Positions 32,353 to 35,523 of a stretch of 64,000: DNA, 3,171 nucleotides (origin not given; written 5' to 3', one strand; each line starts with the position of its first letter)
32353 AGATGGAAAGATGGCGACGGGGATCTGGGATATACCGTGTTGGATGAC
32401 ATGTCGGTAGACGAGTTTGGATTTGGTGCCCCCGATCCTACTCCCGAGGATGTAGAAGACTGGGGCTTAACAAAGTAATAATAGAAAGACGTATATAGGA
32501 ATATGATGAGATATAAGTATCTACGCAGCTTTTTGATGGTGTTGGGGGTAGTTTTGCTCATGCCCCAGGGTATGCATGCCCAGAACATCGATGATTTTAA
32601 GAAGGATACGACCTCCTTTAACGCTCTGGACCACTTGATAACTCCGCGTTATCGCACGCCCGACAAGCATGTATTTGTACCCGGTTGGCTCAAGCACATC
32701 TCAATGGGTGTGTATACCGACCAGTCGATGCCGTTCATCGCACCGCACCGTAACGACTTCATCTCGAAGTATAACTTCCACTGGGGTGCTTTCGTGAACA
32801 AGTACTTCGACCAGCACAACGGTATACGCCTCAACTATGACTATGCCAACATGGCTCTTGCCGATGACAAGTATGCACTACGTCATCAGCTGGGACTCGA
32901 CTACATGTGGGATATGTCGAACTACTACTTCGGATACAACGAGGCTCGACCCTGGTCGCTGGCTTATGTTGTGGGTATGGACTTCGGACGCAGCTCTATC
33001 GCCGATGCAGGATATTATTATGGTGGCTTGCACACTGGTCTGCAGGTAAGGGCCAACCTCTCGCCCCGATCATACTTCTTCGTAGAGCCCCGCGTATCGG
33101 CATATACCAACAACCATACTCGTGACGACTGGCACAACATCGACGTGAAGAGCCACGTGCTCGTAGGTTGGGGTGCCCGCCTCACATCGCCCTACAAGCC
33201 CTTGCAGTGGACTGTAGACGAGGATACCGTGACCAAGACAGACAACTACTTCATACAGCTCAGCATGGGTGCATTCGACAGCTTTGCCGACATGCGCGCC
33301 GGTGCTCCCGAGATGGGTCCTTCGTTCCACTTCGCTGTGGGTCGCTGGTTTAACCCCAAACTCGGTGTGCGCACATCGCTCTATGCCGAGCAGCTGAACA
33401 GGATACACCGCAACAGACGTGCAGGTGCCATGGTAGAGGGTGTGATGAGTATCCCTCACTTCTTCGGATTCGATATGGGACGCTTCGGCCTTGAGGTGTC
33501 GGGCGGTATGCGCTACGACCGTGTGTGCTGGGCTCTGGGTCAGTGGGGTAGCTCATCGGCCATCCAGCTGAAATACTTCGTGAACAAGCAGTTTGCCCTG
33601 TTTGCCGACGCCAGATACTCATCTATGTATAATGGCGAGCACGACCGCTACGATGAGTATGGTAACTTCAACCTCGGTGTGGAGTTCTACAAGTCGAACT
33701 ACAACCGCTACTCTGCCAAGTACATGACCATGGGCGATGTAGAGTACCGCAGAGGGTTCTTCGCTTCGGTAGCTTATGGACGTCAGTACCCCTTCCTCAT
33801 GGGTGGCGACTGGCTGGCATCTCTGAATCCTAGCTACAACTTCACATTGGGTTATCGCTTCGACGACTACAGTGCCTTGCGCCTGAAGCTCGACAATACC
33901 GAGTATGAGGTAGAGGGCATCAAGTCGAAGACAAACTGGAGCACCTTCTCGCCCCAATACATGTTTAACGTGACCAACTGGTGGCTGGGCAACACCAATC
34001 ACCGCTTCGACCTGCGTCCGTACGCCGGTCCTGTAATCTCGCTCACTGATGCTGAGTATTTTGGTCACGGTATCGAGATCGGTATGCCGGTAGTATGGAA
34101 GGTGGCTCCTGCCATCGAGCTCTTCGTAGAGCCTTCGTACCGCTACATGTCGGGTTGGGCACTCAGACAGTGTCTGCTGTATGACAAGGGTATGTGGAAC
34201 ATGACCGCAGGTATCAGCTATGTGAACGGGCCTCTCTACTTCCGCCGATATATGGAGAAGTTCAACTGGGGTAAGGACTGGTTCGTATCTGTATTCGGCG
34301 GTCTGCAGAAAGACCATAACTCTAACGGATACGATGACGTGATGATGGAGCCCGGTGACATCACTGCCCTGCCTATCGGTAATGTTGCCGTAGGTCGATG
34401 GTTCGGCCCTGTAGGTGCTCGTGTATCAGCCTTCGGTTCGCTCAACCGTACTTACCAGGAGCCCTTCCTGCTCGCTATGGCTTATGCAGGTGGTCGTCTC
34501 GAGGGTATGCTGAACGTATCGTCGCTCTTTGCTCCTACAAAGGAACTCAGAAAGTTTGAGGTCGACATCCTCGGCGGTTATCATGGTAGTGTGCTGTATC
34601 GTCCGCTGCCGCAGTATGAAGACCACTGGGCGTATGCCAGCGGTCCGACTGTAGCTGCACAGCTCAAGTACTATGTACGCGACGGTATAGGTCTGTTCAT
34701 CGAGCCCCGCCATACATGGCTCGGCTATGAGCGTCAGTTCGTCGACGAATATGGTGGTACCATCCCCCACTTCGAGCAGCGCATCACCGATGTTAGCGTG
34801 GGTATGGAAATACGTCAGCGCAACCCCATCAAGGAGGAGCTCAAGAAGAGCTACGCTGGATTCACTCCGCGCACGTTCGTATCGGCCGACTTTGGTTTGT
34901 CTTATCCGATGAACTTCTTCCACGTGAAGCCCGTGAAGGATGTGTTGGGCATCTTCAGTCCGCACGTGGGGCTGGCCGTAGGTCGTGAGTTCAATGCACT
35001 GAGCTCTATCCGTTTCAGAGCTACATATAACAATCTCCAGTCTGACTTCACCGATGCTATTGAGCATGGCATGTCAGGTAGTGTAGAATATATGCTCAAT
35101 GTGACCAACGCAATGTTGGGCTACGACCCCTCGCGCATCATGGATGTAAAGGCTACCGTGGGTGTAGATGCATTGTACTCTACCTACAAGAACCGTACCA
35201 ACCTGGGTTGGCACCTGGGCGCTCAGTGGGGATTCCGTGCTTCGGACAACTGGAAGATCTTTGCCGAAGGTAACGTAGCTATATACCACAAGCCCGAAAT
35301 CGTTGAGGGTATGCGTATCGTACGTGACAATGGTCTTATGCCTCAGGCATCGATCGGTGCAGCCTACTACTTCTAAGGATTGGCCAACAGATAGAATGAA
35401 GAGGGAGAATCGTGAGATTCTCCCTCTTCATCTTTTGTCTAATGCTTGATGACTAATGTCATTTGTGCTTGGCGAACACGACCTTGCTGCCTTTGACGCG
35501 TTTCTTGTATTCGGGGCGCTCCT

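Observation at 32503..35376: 957-aa protein made of five tandem 8-strand-like beta-barrel modules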

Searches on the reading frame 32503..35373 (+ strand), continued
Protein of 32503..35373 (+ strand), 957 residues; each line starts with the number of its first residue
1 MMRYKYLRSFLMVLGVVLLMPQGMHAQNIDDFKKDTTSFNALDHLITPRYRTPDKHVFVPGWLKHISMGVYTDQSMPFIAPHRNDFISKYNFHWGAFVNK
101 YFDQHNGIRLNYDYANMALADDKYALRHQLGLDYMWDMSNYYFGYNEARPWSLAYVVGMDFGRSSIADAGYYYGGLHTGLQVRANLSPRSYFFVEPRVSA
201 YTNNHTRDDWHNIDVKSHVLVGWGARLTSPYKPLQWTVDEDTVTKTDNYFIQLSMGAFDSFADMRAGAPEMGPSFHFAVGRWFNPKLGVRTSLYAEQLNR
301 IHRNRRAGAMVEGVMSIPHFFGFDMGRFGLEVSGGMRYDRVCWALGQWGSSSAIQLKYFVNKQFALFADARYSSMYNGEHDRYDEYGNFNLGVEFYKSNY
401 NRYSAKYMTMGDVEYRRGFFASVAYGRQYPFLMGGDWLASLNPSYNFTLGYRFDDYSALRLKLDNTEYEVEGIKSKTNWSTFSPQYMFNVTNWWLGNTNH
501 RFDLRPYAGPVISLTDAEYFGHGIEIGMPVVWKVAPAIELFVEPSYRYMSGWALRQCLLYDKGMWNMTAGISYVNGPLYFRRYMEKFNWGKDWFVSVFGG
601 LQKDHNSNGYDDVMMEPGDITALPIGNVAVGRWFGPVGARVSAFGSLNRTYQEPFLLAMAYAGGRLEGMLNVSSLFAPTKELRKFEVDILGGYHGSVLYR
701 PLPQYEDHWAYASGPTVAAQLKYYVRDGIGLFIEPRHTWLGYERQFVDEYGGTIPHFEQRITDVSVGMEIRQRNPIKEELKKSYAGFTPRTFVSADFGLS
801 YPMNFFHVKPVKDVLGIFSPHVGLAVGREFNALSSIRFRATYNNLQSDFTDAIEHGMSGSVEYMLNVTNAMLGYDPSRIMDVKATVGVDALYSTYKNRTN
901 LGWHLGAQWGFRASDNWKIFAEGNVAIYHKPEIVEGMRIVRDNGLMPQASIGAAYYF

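Call 61: find_encoding_contigs(protein=P0016, flank=8000, max_places=2)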
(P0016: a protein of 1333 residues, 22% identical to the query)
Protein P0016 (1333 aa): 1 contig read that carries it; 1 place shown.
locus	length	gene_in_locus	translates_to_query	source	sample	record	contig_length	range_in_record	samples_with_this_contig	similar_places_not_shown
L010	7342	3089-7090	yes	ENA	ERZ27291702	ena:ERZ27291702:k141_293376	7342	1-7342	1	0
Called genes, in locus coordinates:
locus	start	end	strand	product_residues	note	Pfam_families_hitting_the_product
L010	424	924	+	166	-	PF12099:DUF3575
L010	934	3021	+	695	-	PF13715:CarbopepD_reg_2 (weak)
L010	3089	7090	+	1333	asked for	-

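Call 80: list_cluster_members(proteins=[P0019, P0021, P0024, P0037, P0038, P0043, P0057, P0072, P0104, P0121])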
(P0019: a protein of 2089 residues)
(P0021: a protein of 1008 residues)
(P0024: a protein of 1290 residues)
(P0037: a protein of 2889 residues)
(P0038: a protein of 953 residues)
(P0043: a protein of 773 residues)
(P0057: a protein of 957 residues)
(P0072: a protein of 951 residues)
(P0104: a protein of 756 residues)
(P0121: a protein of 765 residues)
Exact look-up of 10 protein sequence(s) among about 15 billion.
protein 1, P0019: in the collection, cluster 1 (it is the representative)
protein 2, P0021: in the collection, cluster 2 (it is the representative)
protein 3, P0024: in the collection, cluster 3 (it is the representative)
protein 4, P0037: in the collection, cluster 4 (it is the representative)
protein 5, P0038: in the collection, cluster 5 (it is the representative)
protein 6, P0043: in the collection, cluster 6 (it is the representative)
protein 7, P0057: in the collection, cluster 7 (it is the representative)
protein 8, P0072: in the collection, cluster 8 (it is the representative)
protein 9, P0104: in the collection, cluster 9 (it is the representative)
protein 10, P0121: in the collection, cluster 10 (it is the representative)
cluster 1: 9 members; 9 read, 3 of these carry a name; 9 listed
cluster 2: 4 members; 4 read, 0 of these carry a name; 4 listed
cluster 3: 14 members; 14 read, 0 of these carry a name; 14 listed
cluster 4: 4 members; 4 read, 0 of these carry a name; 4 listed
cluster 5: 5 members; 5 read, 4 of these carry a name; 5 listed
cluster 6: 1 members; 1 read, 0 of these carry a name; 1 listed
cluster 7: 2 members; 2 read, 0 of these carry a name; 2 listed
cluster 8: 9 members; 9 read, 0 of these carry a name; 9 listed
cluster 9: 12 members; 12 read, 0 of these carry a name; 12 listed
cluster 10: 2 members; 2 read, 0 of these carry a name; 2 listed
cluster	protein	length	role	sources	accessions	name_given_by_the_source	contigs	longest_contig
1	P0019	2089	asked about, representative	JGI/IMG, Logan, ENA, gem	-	hypothetical protein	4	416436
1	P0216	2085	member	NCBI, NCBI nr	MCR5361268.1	MAG: hypothetical protein K6E73_04575 [Bacteroidales bacterium] | hypothetical protein [Bacteroidales bacterium]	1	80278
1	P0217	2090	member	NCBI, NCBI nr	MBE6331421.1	MAG: hypothetical protein E7070_03805 [Bacteroidales bacterium] | hypothetical protein [Bacteroidales bacterium]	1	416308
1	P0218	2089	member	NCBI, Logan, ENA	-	-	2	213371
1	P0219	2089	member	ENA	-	-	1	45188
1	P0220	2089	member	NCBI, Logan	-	-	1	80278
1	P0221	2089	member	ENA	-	-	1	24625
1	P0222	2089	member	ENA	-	-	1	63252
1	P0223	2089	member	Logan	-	-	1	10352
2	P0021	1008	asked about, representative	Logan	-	-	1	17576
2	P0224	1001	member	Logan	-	-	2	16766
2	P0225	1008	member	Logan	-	-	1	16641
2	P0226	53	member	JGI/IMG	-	-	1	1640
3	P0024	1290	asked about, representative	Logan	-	-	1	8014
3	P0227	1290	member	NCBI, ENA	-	-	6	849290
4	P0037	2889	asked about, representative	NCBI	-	-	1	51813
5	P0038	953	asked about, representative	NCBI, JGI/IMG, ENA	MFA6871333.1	MAG: hypothetical protein WCQ82_03805 [Bacteroidaceae bacterium]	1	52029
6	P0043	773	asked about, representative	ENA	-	-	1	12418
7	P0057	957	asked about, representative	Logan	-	-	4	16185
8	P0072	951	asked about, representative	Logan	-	-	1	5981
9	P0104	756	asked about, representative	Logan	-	-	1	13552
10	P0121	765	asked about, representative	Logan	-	-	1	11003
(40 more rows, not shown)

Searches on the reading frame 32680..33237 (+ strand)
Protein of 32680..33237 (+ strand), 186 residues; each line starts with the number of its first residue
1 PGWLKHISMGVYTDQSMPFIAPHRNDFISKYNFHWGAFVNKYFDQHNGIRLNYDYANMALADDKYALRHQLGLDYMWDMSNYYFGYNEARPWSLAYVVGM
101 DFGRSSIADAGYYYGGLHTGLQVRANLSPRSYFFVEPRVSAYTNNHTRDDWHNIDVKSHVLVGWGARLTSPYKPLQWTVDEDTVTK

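Call 71: search_protein_families(library=pfam, proteins=[window:32680-33237:+], max_evalue=1)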
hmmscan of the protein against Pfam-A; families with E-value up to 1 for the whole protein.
window:32680-33237:+ (186 aa): 0 families

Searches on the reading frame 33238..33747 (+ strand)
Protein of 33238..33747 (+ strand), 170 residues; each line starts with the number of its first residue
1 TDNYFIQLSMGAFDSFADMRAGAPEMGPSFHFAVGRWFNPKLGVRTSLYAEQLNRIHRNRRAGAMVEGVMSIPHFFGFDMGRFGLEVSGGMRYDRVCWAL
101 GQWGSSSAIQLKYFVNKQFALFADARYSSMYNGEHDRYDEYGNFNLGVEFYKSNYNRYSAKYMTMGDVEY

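Call 71: search_protein_families(library=pfam, proteins=[window:33238-33747:+], max_evalue=1)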
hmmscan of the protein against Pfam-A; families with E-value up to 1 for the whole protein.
window:33238-33747:+ (170 aa): 2 families
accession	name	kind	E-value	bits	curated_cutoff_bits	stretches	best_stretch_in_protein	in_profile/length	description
PF13505.12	OMP_b-brl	-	0.005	17.5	28.7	1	27-149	43-172/175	Outer membrane protein beta-barrel domain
PF06420.17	Mgm101p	-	0.1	12.6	27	1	97-154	58-112/170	Mitochondrial genome maintenance MGM101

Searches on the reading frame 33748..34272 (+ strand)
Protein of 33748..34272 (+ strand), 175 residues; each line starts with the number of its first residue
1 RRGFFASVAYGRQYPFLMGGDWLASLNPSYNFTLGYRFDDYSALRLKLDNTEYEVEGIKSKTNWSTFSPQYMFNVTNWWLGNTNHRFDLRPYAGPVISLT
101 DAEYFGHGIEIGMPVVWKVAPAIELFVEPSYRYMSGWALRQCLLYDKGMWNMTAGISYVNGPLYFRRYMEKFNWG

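Call 71: search_protein_families(library=pfam, proteins=[window:33748-34272:+], max_evalue=1)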
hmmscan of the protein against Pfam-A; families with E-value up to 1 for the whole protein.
window:33748-34272:+ (175 aa): 1 family
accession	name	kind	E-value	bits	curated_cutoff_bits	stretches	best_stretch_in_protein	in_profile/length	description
PF13505.12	OMP_b-brl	-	0.0021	18.7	28.7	1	22-106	42-118/175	Outer membrane protein beta-barrel domain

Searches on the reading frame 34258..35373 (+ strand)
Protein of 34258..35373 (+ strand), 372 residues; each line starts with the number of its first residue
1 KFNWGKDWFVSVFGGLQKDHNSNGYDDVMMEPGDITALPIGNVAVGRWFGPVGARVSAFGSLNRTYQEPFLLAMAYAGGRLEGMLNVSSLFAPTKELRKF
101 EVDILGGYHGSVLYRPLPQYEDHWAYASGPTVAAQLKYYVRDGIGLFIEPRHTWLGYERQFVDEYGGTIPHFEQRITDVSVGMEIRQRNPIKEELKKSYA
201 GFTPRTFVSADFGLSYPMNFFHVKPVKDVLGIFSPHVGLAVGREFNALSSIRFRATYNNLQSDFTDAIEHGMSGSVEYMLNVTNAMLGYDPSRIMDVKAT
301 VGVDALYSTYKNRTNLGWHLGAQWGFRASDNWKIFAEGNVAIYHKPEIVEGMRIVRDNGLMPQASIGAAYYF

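Call 50: predict_structure(alignment_id=A3)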
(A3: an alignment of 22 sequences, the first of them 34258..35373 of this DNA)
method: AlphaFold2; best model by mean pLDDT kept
length: 372 residues; sequences in the alignment: 22
mean_pLDDT: 83.5   pTM: 0.72
mean pLDDT of the five models: 83.5, 83.3, 83.1, 82.5, 81.7
residues with pLDDT >= 90: 155; 70-90: 156; 50-70: 40; < 50: 21
segments of 3 or more residues with pLDDT < 50: 23-33, 65-71
pLDDT, mean of each block of 10 residues (from residue 1): 71 82 45 59 88 90 55 72 91 75 95 78 87 93 88 89 85 85 79 73 94 85 57 90 95 97 86 97 86 88 95 92 90 92 90 80 93 94
secondary structure, 60 per line:
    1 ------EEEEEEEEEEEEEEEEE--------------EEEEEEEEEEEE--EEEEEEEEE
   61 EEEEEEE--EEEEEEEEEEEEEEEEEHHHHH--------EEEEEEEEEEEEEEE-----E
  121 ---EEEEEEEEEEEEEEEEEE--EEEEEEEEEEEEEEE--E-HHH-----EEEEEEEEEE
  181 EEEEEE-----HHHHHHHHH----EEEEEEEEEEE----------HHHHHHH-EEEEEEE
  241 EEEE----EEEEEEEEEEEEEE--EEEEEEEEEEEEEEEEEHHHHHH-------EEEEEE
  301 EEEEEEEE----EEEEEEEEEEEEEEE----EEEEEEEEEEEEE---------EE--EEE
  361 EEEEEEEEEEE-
elements in order: E7-23 E38-49 E52-67 E70-86 H87-91 E100-114 E124-141 E144-158 E171-186 H192-200 E205-215 H226-232 E234-244 E249-262 E265-281 H282-287 E295-308 E313-327 E332-344 E358-371

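Call 54: fold_search(model_id=the predicted structure, library=pdb)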
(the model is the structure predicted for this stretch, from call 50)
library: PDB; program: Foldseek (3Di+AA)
matches with E <= 10: 906; with E <= 0.001: 200
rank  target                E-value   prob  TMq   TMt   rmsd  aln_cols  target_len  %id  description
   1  2x9k                  2.5e-09  1.00  0.23  0.29  17.9       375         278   10  Structure of a E.coli porin (released 2011-01-26)
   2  2wvp                  3.6e-09  1.00  0.23  0.30  17.6       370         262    9  Synthetically modified OmpG (released 2010-07-14)
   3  2iwv_A                5.8e-09  1.00  0.23  0.29  19.1       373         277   10  Structure of the monomeric outer membrane porin OmpG in the open and closed conformation (released 2006-08-14)
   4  2f1c                  1.6e-07  1.00  0.23  0.31  17.9       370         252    9  Crystal structure of the monomeric porin OmpG (released 2006-06-27)
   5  7q5c                  3.2e-07  1.00  0.22  0.30  18.9       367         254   10  Crystal structure of OmpG in space group 96 (released 2022-11-16)
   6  5ldt_A                3.2e-07  1.00  0.20  0.19  23.3       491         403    8  Crystal Structures of MOMP from Campylobacter jejuni (released 2016-10-26)
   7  6z34                  5.9e-07  1.00  0.25  0.24  18.9       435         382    8  CymD monoaromatic hydrocarbon channel (released 2020-11-04)
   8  3dwn_A                1.9e-06  1.00  0.26  0.23  18.7       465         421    8  Crystal structure of the long-chain fatty acid transporter FadL mutant A77E/S100R (released 2008-12-16)
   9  3pgs_A                2.1e-06  1.00  0.26  0.23  18.9       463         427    8  Phe3Gly mutant of EcFadL (released 2011-05-25)
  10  3dwo                  2.1e-06  1.00  0.23  0.20  23.4       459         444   12  Crystal structure of a Pseudomonas aeruginosa FadL homologue (released 2008-12-16)
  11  6z37                  2.7e-06  1.00  0.20  0.18  18.2       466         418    8  TodX monoaromatic hydrocarbon channel deltaS2 mutant (released 2020-11-04)
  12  2r4l_B                2.8e-06  1.00  0.27  0.25  18.8       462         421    8  Crystal structure of the long-chain fatty acid transporter FadL mutant P34A (released 2008-09-16)
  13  2r4l_A                3.1e-06  1.00  0.24  0.22  18.1       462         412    8  Crystal structure of the long-chain fatty acid transporter FadL mutant P34A (released 2008-09-16)
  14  2r4n_A                3.4e-06  1.00  0.24  0.22  18.1       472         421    9  Crystal structure of the long-chain fatty acid transporter FadL mutant N33A (released 2008-09-16)
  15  8jto                  3.4e-06  1.00  0.20  0.21  21.9       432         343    9  Outer membrane porin of Burkholderia pseudomallei (BpsOmp38) in complex with ceftazidime (released 2024-06-26)
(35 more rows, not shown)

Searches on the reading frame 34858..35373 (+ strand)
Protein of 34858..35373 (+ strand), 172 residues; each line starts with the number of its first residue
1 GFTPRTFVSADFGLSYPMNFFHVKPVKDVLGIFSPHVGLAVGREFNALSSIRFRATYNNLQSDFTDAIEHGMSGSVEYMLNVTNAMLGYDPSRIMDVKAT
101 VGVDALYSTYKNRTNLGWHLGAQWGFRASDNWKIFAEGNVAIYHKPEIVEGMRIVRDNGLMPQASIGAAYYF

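Call 71: search_protein_families(library=pfam, proteins=[window:34858-35373:+], max_evalue=1)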
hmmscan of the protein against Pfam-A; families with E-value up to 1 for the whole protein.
window:34858-35373:+ (172 aa): 1 family
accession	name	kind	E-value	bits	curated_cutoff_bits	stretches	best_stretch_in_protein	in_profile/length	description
PF13505.12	OMP_b-brl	-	7.4e-05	23.4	28.7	1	31-143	39-155/175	Outer membrane protein beta-barrel domain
